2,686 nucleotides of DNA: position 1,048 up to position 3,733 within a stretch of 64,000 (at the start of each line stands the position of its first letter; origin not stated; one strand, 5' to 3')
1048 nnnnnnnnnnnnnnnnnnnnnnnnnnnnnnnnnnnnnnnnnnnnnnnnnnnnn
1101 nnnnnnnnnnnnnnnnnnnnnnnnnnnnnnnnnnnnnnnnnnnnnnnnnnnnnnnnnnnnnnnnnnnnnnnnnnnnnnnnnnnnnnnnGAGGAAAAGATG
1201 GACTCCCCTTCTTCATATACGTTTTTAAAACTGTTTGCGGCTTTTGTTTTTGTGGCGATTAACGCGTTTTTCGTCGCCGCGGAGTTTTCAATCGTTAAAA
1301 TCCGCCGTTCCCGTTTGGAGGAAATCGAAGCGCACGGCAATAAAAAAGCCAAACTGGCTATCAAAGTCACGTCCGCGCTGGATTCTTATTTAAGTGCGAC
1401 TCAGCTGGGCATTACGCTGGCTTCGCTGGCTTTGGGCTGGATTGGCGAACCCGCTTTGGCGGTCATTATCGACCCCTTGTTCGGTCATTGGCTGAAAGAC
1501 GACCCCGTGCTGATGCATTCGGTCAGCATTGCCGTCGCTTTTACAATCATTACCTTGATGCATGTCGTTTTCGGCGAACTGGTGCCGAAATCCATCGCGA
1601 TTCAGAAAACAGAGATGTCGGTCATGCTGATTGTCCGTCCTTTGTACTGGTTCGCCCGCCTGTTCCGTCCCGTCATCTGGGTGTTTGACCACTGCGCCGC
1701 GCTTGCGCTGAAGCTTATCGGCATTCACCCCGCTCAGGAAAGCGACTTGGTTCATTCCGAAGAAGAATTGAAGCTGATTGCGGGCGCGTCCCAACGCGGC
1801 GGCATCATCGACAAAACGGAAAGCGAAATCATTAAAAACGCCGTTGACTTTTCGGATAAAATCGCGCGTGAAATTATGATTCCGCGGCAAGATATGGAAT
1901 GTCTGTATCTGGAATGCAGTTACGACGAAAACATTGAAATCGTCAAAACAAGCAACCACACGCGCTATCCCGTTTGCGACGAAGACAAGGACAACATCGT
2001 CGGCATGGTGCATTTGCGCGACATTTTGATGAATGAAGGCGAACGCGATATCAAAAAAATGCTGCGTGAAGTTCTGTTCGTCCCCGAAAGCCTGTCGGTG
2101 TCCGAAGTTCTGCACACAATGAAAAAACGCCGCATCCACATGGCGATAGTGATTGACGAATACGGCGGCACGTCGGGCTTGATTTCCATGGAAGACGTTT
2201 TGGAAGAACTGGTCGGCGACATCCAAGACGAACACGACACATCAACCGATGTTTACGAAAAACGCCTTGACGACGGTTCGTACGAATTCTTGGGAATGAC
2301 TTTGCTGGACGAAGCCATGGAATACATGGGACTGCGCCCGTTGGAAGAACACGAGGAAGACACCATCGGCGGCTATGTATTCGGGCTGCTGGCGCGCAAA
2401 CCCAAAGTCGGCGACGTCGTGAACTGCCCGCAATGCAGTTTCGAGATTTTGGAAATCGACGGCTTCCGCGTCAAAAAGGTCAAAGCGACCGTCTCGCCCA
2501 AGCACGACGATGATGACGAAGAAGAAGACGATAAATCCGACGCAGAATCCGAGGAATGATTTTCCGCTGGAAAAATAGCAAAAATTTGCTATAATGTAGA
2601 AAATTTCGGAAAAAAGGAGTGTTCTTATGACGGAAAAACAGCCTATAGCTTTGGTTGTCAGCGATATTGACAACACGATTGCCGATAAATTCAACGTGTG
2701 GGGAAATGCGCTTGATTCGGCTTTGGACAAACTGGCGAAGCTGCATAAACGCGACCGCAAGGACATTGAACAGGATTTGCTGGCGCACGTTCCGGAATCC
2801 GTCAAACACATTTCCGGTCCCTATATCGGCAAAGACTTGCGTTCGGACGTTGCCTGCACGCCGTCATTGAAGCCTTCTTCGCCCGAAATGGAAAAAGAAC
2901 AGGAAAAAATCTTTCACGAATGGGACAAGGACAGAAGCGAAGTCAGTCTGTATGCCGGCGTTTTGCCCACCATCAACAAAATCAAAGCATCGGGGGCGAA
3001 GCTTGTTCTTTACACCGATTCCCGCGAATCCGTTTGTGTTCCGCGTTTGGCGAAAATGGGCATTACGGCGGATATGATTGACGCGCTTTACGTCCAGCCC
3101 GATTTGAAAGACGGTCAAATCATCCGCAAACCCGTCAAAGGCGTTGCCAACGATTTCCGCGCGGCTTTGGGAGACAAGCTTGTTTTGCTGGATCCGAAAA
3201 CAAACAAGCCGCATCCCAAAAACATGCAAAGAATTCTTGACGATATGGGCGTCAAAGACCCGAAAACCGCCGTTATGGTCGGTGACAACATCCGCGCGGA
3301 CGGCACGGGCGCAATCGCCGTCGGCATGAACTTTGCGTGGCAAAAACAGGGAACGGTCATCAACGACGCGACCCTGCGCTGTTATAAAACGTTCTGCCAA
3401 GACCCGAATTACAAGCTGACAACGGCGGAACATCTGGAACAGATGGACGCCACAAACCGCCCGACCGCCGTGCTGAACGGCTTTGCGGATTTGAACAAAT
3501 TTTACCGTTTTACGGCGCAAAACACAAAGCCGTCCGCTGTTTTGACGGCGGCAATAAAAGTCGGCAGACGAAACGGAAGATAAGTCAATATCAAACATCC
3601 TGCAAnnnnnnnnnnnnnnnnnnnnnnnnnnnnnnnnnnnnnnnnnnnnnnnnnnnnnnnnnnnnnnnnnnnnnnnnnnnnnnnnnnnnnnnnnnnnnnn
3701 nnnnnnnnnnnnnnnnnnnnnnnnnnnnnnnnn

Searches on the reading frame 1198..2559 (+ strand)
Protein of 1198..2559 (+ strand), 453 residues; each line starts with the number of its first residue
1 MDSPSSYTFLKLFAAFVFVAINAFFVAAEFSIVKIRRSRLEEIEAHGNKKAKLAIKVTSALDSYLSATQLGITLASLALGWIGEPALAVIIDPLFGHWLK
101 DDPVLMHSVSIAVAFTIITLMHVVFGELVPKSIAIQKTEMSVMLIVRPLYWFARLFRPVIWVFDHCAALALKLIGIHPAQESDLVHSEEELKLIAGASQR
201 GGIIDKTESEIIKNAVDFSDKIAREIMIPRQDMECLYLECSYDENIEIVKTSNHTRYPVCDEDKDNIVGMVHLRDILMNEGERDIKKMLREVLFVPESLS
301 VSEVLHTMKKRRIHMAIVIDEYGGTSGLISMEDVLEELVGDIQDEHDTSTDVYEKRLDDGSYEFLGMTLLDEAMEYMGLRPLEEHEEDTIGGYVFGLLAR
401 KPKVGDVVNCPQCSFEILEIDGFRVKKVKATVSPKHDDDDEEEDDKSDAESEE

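Call 41: search_protein_families(library=pfam, proteins=[window:1198-2559:+], max_evalue=0.0001)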
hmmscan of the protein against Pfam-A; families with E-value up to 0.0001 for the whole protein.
window:1198-2559:+ (453 aa): 3 families
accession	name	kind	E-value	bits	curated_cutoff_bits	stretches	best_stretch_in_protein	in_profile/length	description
PF01595.25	CNNM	-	1.1e-50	172.2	28.4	1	14-208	2-181/181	Cyclin M transmembrane N-terminal domain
PF00571.33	CBS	-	6e-19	68.6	24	2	284-339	3-56/57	CBS domain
PF03471.22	CorC_HlyC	-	2.9e-17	62.9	27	1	356-432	2-79/81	Transporter associated domain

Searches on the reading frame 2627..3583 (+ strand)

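Call 41: search_protein_families(library=pfam, proteins=[window:2627-3583:+], max_evalue=0.0001)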
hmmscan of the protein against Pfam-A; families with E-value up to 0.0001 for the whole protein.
window:2627-3583:+ (318 aa): 3 families
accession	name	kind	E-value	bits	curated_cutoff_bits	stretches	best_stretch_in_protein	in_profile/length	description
PF00702.32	Hydrolase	-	1.3e-11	45.7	26.4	1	7-233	1-191/191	haloacid dehalogenase-like hydrolase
PF13419.12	HAD_2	-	1.3e-11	45.4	23.8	0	13-161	4-132/178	Haloacid dehalogenase-like hydrolase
PF13242.12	Hydrolase_like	-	7e-08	32.7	22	1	193-243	3-52/75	HAD-hyrolase-like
